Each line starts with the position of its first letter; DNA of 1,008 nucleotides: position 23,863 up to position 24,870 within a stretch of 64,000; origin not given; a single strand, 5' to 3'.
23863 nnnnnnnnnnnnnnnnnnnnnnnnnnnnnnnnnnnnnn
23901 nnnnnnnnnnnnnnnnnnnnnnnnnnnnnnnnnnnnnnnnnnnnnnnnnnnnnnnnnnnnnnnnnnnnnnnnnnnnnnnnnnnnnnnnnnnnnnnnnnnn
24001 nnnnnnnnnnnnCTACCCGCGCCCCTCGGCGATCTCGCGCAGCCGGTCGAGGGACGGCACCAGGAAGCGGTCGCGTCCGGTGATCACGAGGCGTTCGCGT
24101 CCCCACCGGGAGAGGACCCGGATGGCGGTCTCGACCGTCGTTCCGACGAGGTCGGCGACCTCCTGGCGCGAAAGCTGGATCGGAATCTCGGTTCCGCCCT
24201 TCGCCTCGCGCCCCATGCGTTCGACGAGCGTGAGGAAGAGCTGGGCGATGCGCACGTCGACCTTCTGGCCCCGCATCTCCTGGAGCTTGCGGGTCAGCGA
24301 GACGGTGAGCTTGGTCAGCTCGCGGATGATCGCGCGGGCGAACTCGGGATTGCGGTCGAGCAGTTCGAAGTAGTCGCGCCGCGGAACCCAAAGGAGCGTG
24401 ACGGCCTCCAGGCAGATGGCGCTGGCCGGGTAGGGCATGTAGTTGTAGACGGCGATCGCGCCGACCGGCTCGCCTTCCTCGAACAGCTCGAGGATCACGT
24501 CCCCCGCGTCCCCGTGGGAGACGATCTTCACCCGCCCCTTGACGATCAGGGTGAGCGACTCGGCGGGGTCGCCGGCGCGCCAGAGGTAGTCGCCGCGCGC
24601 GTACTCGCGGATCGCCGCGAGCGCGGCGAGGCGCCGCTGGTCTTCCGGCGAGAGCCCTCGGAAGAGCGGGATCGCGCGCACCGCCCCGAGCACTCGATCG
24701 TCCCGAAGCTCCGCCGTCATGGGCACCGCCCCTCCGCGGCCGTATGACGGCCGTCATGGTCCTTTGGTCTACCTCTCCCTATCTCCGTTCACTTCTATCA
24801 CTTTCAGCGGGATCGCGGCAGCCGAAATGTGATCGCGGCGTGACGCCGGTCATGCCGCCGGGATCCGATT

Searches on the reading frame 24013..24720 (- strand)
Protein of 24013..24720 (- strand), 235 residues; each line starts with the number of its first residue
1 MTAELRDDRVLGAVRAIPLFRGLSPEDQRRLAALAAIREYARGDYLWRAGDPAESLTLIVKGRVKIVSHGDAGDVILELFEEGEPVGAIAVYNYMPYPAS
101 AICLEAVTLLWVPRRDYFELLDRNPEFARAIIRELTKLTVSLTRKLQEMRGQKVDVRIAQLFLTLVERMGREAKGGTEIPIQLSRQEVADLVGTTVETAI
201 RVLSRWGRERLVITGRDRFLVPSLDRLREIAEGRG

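Call 6: search_protein_families(library=pfam, proteins=[window:24013-24720:-])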
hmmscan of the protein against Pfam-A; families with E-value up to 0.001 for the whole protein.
window:24013-24720:- (235 aa): 3 families
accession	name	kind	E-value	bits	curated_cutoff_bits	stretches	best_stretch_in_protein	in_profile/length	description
PF00027.35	cNMP_binding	-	4.6e-18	65.4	27.5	1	38-124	2-89/89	Cyclic nucleotide-binding domain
PF13545.12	HTH_Crp_2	-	2.5e-13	50.2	27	1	157-230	2-70/70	Crp-like helix-turn-helix domain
PF00325.26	Crp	-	1.2e-07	31.7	21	1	181-210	1-30/32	Bacterial regulatory proteins, crp family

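Call 7: search_protein_families(library=ncbifam, proteins=[window:24013-24720:-])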
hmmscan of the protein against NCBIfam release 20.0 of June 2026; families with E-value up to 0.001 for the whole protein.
window:24013-24720:- (235 aa): 13 families
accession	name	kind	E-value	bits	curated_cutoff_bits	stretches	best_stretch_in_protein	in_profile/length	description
NF006901.0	PRK09392.1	equivalog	9.2e-17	61.1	211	1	12-205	7-196/236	transcriptional activator FtrB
NF008732.0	PRK11753.1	equivalog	8.3e-16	58.1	266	1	31-212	19-201/214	cAMP-activated global transcriptional regulator CRP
NF050806.1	TransRegFixKCaul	equivalog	1.5e-11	44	300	1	31-213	19-195/215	transcriptional regulator FixK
NF041163.2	encap_f2b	equivalog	7.3e-11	41.8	400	1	14-134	73-196/450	family 2B encapsulin nanocompartment shell protein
NF050815.1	TransActFtrBCaul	equivalog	1.3e-10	41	300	1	11-207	8-200/251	transcriptional activator FtrB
NF058543.1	ActPatMycb56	equivalog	5e-10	38.7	460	1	19-134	3-117/317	acetyltransferase Pat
NF053664.1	TransRegPtrACyano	equivalog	6e-10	38.7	300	1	54-221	28-189/196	Crp/Fnr family transcriptional regulator PtrA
NF008365.0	PRK11161.1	subfamily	9.4e-10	38.2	228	1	41-216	53-228/250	fumarate/nitrate reduction transcriptional regulator Fnr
TIGR03697.1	NtcA_cyano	equivalog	6e-09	35.9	244.95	1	47-218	5-179/193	global nitrogen regulator NtcA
NF045989.1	TransRegFnrLRhodb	equivalog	3.7e-07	29.6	300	1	27-230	28-234/245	transcriptional regulator FnrL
NF052518.1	TransRegLdrP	equivalog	7.6e-05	22.8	300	1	39-228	3-185/195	transcriptional regulator LdrP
NF007707.0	PRK10402.1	subfamily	0.00035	20.2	180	1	34-164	30-161/226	transcriptional regulator YeiL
NF010499.0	PRK13918.1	equivalog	0.00036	20.1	274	1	123-233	93-203/205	CRP/FNR family transcriptional regulator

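Call 8: find_homologous_proteins(query=window:24013-24720:-, max_evalue=1e-20)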
Query window:24013-24720:- (235 aa): 723 proteins with E <= 1e-20 among 5379 candidates; the best 120 are listed.
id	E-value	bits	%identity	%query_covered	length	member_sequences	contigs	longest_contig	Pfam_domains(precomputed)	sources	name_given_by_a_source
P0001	1.1e-145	501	100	100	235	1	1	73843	PF13545.13,PF00027.36,PF00325.27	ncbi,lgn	ncbi:MAG TPA: Crp/Fnr family transcriptional regulator [Candidatus Eisenbacteria bacterium]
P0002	7.6e-126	436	87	97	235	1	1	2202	PF13545.13,PF00027.36,PF00325.27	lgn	-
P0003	7.4e-121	420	83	97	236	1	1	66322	PF13545.13,PF00027.36,PF00325.27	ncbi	ncbi:MAG: Crp/Fnr family transcriptional regulator [Hyphomicrobiales bacterium]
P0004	1.3e-120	419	81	100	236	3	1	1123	PF13545.13,PF00027.36,PF00325.27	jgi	jgi:CRP-like cAMP-binding protein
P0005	4.1e-119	414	80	99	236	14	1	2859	PF13545.13,PF00027.36,PF00325.27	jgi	jgi:CRP/FNR family transcriptional regulator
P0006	7.0e-119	414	79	100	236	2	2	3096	PF13545.13,PF00027.36,PF00325.27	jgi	-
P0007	8.7e-119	413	81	98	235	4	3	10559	PF13545.13,PF00027.36,PF00325.27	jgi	jgi:CRP/FNR family transcriptional regulator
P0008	1.1e-118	413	79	100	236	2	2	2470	PF13545.13,PF00027.36,PF00325.27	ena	-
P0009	2.1e-118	412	79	100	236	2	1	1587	PF13545.13,PF00027.36,PF00325.27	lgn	-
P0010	4.0e-118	411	80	100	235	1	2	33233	PF13545.13,PF00027.36,PF00325.27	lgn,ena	-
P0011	3.9e-117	408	80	98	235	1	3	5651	PF13545.13,PF00027.36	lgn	-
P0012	4.1e-117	408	79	99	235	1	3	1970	PF13545.13,PF00027.36,PF00325.27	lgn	-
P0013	4.5e-117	408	79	99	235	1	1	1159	PF13545.13,PF00027.36,PF00325.27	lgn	-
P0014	6.2e-117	407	79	99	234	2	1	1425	PF13545.13,PF00027.36,PF00325.27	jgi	-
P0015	9.8e-117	407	77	100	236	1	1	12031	PF13545.13,PF00027.36,PF00325.27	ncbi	-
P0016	1.1e-116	406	79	99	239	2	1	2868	PF13545.13,PF00027.36,PF00325.27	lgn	-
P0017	2.0e-116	406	78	98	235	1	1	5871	PF13545.13,PF00027.36,PF00325.27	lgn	-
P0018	2.7e-116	405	79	99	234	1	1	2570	PF13545.13,PF00027.36,PF00325.27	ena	-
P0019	3.1e-116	405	78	98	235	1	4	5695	PF13545.13,PF00027.36,PF00325.27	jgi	jgi:CRP-like cAMP-binding protein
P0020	4.6e-116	404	79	97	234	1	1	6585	PF13545.13,PF00027.36,PF00325.27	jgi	-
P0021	4.7e-116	404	79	97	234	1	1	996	PF13545.13,PF00027.36,PF00325.27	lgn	-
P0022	5.2e-116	404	79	97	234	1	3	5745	PF13545.13,PF00027.36,PF00325.27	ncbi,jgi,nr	ncbi:MAG TPA: Crp/Fnr family transcriptional regulator [Candidatus Omnitrophota bacterium]|jgi:CRP/F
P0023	6.6e-116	404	79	97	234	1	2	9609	PF13545.13,PF00027.36,PF00325.27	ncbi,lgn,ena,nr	ncbi:MAG TPA: Crp/Fnr family transcriptional regulator [Candidatus Eisenbacteria bacterium]|nr:Crp/F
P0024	8.3e-116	404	79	97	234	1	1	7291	PF13545.13,PF00027.36,PF00325.27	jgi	jgi:CRP-like cAMP-binding protein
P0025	8.8e-116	403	78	98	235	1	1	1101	PF13545.13,PF00027.36,PF00325.27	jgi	jgi:CRP/FNR family transcriptional regulator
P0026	1.2e-115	403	78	97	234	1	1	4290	PF13545.13,PF00027.36,PF00325.27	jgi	jgi:CRP/FNR family transcriptional regulator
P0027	1.4e-115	403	78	98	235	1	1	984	PF13545.13,PF00027.36,PF00325.27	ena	-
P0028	2.1e-115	402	79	97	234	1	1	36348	PF13545.13,PF00027.36,PF00325.27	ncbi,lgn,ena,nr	ncbi:MAG TPA: Crp/Fnr family transcriptional regulator [Candidatus Binatia bacterium]|nr:Crp/Fnr fam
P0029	2.3e-115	402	79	97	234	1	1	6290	PF13545.13,PF00027.36,PF00325.27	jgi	-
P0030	2.9e-115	402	79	98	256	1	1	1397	PF13545.13,PF00027.36,PF00325.27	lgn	-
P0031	3.2e-115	402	80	97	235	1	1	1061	PF13545.13,PF00027.36,PF00325.27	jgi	jgi:CRP/FNR family transcriptional regulator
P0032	3.8e-115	401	78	97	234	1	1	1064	PF13545.13,PF00027.36,PF00325.27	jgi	jgi:CRP/FNR family transcriptional regulator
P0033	5.3e-115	401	78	97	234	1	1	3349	PF13545.13,PF00027.36,PF00325.27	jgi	jgi:CRP/FNR family transcriptional regulator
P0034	5.4e-115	401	79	99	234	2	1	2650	PF13545.13,PF00027.36,PF00325.27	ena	-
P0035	6.3e-115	401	78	97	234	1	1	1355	PF13545.13,PF00027.36,PF00325.27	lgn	-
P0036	1.5e-114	399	78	97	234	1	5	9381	PF13545.13,PF00027.36,PF00325.27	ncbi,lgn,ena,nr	ncbi:MAG TPA: Crp/Fnr family transcriptional regulator [Candidatus Eisenbacteria bacterium]|nr:Crp/F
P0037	3.9e-114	398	78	97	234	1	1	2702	PF13545.13,PF00027.36,PF00325.27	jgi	jgi:CRP/FNR family transcriptional regulator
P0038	4.2e-114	398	76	100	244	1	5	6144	PF13545.13,PF00027.36,PF00325.27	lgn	-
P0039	6.0e-114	397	76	100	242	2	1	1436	PF13545.13,PF00027.36,PF00325.27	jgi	-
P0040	1.3e-113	396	78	99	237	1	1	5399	PF13545.13,PF00027.36,PF00325.27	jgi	jgi:CRP/FNR family transcriptional regulator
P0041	1.3e-113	396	76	99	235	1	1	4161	PF13545.13,PF00027.36,PF00325.27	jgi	jgi:CRP/FNR family transcriptional regulator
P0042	1.4e-113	396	76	99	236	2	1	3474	PF13545.13,PF00027.36,PF00325.27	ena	-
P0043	2.7e-113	395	77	98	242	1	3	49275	PF13545.13,PF00027.36,PF00325.27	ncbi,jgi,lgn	jgi:CRP-like cAMP-binding protein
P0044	2.0e-112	392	76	100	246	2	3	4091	PF13545.13,PF00027.36,PF00325.27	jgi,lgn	jgi:CRP-like cAMP-binding protein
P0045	2.7e-112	392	75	99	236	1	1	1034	PF13545.13,PF00027.36,PF00325.27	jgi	jgi:CRP/FNR family transcriptional regulator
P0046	3.6e-112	392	75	99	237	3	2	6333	PF13545.13,PF00027.36,PF00325.27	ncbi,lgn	ncbi:MAG TPA: Crp/Fnr family transcriptional regulator [Candidatus Eisenbacteria bacterium]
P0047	1.2e-111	390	76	99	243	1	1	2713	PF13545.13,PF00027.36,PF00325.27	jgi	jgi:CRP/FNR family cyclic AMP-dependent transcriptional regulator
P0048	1.3e-111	390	75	99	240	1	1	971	PF13545.13,PF00027.36,PF00325.27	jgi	-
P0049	1.4e-111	390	78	99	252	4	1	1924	PF13545.13,PF00027.36,PF00325.27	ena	-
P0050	1.4e-111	390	76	99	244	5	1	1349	PF13545.13,PF00027.36,PF00325.27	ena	-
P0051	1.6e-111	390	76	100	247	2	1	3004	PF13545.13,PF00027.36,PF00325.27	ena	-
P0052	1.7e-111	389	75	99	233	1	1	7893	PF13545.13,PF00027.36,PF00325.27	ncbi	-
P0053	1.8e-111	389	74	100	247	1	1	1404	PF13545.13,PF00027.36,PF00325.27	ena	-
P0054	2.4e-111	389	76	97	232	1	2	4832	PF13545.13,PF00027.36,PF00325.27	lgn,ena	-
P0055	2.5e-111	389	76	100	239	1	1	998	PF13545.13,PF00027.36,PF00325.27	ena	-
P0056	2.8e-111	389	79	96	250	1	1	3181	PF13545.13,PF00027.36,PF00325.27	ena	-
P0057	2.9e-111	389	75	100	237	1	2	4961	PF13545.13,PF00027.36,PF00325.27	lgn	-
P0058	2.9e-111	389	75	99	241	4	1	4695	PF13545.13,PF00027.36,PF00325.27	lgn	-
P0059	4.4e-111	388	75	99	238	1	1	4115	PF13545.13,PF00027.36,PF00325.27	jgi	jgi:CRP/FNR family transcriptional regulator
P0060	4.8e-111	388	77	98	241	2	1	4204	PF13545.13,PF00027.36,PF00325.27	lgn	-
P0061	5.4e-111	388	75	100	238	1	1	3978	PF13545.13,PF00027.36,PF00325.27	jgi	jgi:CRP-like cAMP-binding protein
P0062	7.4e-111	387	74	100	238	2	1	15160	PF13545.13,PF00027.36,PF00325.27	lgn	-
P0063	9.4e-111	387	75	100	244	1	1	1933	PF13545.13,PF00027.36,PF00325.27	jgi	jgi:CRP/FNR family transcriptional regulator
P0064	9.9e-111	387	74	98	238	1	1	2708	PF13545.13,PF00027.36,PF00325.27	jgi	jgi:CRP/FNR family cyclic AMP-dependent transcriptional regulator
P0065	1.0e-110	387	76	99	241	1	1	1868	PF13545.13,PF00027.36,PF00325.27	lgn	-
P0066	1.1e-110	387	75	100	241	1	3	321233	PF13545.13,PF00027.36,PF00325.27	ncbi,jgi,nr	ncbi:MAG TPA: Crp/Fnr family transcriptional regulator [Candidatus Saccharimonadaceae bacterium]|jgi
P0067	1.4e-110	386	74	100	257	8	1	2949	PF13545.13,PF00027.36,PF00325.27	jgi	jgi:CRP-like cAMP-binding protein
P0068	1.4e-110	386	74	100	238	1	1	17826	PF13545.13,PF00027.36,PF00325.27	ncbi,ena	-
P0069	1.7e-110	386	76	99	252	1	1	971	PF13545.13,PF00027.36,PF00325.27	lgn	-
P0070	2.1e-110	386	74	99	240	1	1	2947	PF13545.13,PF00027.36,PF00325.27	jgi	jgi:CRP/FNR family transcriptional regulator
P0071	2.5e-110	386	74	99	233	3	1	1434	PF13545.13,PF00027.36,PF00325.27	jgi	jgi:CRP/FNR family transcriptional regulator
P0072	2.9e-110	385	78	96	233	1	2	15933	PF13545.13,PF00027.36,PF00325.27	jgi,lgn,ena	-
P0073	3.0e-110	385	76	97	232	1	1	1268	PF13545.13,PF00027.36,PF00325.27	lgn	-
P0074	3.3e-110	385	77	97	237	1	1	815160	PF13545.13,PF00027.36,PF00325.27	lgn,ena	-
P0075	3.7e-110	385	79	94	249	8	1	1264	PF13545.13,PF00027.36,PF00325.27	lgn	-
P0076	4.7e-110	385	74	100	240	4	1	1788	PF13545.13,PF00027.36,PF00325.27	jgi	jgi:CRP/FNR family transcriptional regulator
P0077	6.3e-110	384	75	99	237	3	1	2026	PF13545.13,PF00027.36,PF00325.27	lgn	-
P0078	6.4e-110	384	74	99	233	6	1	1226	PF13545.13,PF00027.36,PF00325.27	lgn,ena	-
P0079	7.7e-110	384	76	99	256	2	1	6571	PF13545.13,PF00027.36,PF00325.27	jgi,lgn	jgi:CRP/FNR family transcriptional regulator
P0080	9.4e-110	384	75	98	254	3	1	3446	PF13545.13,PF00027.36,PF00325.27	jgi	jgi:CRP-like cAMP-binding protein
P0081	1.4e-109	383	73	99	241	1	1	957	PF13545.13,PF00027.36,PF00325.27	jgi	jgi:CRP/FNR family transcriptional regulator, cyclic AMP receptor protein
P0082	1.4e-109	383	76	99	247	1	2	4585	PF13545.13,PF00027.36,PF00325.27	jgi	jgi:CRP-like cAMP-binding protein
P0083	1.9e-109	383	76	99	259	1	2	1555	PF13545.13,PF00027.36,PF00325.27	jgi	jgi:CRP-like cAMP-binding protein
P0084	2.2e-109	383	76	99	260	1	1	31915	PF13545.13,PF00027.36,PF00325.27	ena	-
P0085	2.4e-109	382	78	96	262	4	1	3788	PF13545.13,PF00027.36,PF00325.27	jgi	jgi:CRP/FNR family transcriptional regulator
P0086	2.6e-109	382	74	99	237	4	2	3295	PF13545.13,PF00027.36,PF00325.27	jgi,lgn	jgi:CRP/FNR family transcriptional regulator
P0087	3.3e-109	382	76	96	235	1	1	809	PF13545.13,PF00027.36,PF00325.27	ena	-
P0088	5.0e-109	381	76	97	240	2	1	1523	PF13545.13,PF00027.36,PF00325.27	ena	-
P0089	5.2e-109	381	74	98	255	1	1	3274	PF13545.13,PF00027.36,PF00325.27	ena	-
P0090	6.7e-109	381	74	97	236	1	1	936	PF13545.13,PF00027.36,PF00325.27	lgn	-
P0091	8.2e-109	381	78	95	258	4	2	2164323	PF13545.13,PF00027.36,PF00325.27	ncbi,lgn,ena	-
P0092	8.6e-109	381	78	94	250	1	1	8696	PF13545.13,PF00027.36,PF00325.27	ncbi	ncbi:MAG: Crp/Fnr family transcriptional regulator [Candidatus Eiseniibacteriota bacterium]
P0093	1.2e-108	380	74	100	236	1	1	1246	PF13545.13,PF00027.36,PF00325.27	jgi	jgi:CRP/FNR family transcriptional regulator, nitrogen oxide reductase regulator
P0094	1.6e-108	380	78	97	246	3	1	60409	PF13545.13,PF00027.36,PF00325.27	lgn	-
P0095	1.6e-108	380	74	99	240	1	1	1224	PF13545.13,PF00027.36,PF00325.27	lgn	-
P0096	2.2e-108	379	73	98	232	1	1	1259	PF13545.13,PF00027.36,PF00325.27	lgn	-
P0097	2.5e-108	379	75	97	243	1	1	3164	PF13545.13,PF00027.36,PF00325.27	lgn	-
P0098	3.3e-108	379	72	100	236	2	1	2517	PF13545.13,PF00027.36,PF00325.27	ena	-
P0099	3.6e-108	379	73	97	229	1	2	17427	PF13545.13,PF00027.36,PF00325.27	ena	-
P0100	4.7e-108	378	75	99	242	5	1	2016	PF13545.13,PF00027.36,PF00325.27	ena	-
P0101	5.3e-108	378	75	97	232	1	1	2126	PF13545.13,PF00027.36,PF00325.27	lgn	-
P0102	5.3e-108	378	73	99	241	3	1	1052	PF13545.13,PF00027.36,PF00325.27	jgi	jgi:CRP/FNR family transcriptional regulator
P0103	5.6e-108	378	74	97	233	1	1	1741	PF13545.13,PF00027.36,PF00325.27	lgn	-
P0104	6.3e-108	378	75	97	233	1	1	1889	PF13545.13,PF00027.36,PF00325.27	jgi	jgi:CRP/FNR family transcriptional regulator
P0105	7.8e-108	377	74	99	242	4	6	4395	PF13545.13,PF00027.36,PF00325.27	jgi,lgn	jgi:CRP/FNR family transcriptional regulator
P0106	8.0e-108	377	75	97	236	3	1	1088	PF13545.13,PF00027.36,PF00325.27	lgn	-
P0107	9.1e-108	377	74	98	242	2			PF13545.13,PF00027.36,PF00325.27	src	-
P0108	9.2e-108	377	73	99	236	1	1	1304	PF13545.13,PF00027.36,PF00325.27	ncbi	-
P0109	1.1e-107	377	74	99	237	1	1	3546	PF13545.13,PF00027.36,PF00325.27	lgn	-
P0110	1.9e-107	376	74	100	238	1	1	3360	PF13545.13,PF00027.36,PF00325.27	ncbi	ncbi:MAG TPA: Crp/Fnr family transcriptional regulator [Candidatus Eisenbacteria bacterium]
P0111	2.1e-107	376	75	99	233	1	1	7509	PF13545.13,PF00027.36,PF00325.27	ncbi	-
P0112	2.1e-107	376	77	94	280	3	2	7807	PF13545.13,PF00027.36,PF00325.27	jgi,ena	-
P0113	2.2e-107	376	75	99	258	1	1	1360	PF13545.13,PF00027.36,PF00325.27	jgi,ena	-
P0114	2.4e-107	376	75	97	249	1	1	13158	PF13545.13,PF00027.36,PF00325.27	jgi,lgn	jgi:CRP/FNR family transcriptional regulator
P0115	2.4e-107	376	72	100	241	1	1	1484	PF13545.13,PF00027.36,PF00325.27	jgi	jgi:CRP/FNR family transcriptional regulator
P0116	2.5e-107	376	76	95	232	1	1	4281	PF13545.13,PF00027.36,PF00325.27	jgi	jgi:CRP/FNR family transcriptional regulator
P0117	2.6e-107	376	76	94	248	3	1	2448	PF13545.13,PF00027.36,PF00325.27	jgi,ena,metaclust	metaclust:\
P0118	2.8e-107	376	71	99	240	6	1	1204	PF13545.13,PF00027.36,PF00325.27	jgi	jgi:CRP/FNR family transcriptional regulator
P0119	3.1e-107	375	73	100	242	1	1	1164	PF13545.13,PF00027.36,PF00325.27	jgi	jgi:CRP/FNR family transcriptional regulator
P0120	3.5e-107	375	72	99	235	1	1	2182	PF13545.13,PF00027.36,PF00325.27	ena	-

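Call 10: find_related_loci(query=A1, collection=genome_contigs, flank=6000)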
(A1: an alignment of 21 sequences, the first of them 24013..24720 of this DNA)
Query A1 (235 aa) in genome_contigs; peptide patterns used: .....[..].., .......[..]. (x = any residue, [..] = any of these).
43 stretches matched a pattern; 38 encode a relative of the query (tblastn E <= 1e-3); 38 distinct loci.
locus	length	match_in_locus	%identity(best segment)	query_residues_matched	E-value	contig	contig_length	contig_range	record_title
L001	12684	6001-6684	83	8-235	2e-126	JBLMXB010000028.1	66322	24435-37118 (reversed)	MAG: Hyphomicrobiales bacterium isolate MAG267 PRJNA957066_bin47_renamed_27, whole genome shotgun sequence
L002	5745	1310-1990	79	7-233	1e-122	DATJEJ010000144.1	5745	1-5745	MAG TPA_asm: Candidatus Omnitrophota bacterium isolate SMAG_U15430 k141_4954302, whole genome shotgun sequence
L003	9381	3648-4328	78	7-233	9e-121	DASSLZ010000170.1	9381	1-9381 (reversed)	MAG TPA_asm: Candidatus Eisenbacteria bacterium isolate SMAG_U1185 k141_174272, whole genome shotgun sequence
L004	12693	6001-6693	77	1-231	2e-119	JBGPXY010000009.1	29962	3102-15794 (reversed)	MAG: Candidatus Eisenbacteria bacterium isolate OBJ1_062018_090_26 k141_2701843_length_29962_cov_14.2442, whole genome s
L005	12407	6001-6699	77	3-235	1e-118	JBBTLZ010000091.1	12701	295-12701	MAG: Candidatus Eisenbacteria bacterium isolate H32-bin110_1 H32_bin110_1_000000000091, whole genome shotgun sequence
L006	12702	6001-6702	75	2-235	5e-117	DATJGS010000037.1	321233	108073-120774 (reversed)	MAG TPA_asm: Candidatus Saccharimonadaceae bacterium isolate SMAG_U15492 k141_8075531, whole genome shotgun sequence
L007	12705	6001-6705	73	1-235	1e-115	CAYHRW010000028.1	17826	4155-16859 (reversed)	MAG TPA_asm: uncultured bacterium isolate ERP119705_co14_70 genome assembly, contig: NODE_3283_length_17826_cov_9.674019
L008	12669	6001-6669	78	13-235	1e-114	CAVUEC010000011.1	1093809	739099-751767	MAG: Candidatus Eisenbacteria bacterium isolate MFD02809.bin.1.83 genome assembly, contig: contig_51000, whole genome sh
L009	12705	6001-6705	74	1-234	1e-113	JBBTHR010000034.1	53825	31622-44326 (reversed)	MAG: Candidatus Eisenbacteria bacterium isolate H41-bin194_1 H41_bin194_1_000000000034, whole genome shotgun sequence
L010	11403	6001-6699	74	3-235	1e-113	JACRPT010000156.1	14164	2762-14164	MAG: Candidatus Eisenbacteria bacterium isolate NC_groundwater_1994_Pr3_S-0.65um_72_3 SR2-18-Sp65_coassembly_scaffold_70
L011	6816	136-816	74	1-227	2e-113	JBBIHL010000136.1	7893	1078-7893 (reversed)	MAG: Candidatus Eisenbacteria bacterium isolate PFF170222_bin_113 NODE_3287_length_7893_cov_4.818831, whole genome shotg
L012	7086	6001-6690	73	3-232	4e-113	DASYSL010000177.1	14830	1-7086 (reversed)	MAG TPA_asm: Candidatus Eisenbacteria bacterium isolate SMAG_U4537 k141_474175, whole genome shotgun sequence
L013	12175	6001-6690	73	3-232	1e-112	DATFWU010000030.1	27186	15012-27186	MAG TPA_asm: Candidatus Eisenbacteria bacterium isolate SMAG_U9499 k141_10850066, whole genome shotgun sequence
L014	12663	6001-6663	77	13-233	3e-112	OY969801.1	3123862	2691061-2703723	MAG: Candidatus Eisenbacteria bacterium isolate MFD10007.bin.c.4 genome assembly, chromosome: 1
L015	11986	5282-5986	72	1-234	2e-111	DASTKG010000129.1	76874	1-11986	MAG TPA_asm: Candidatus Eisenbacteria bacterium isolate SMAG_U1954 k141_344288, whole genome shotgun sequence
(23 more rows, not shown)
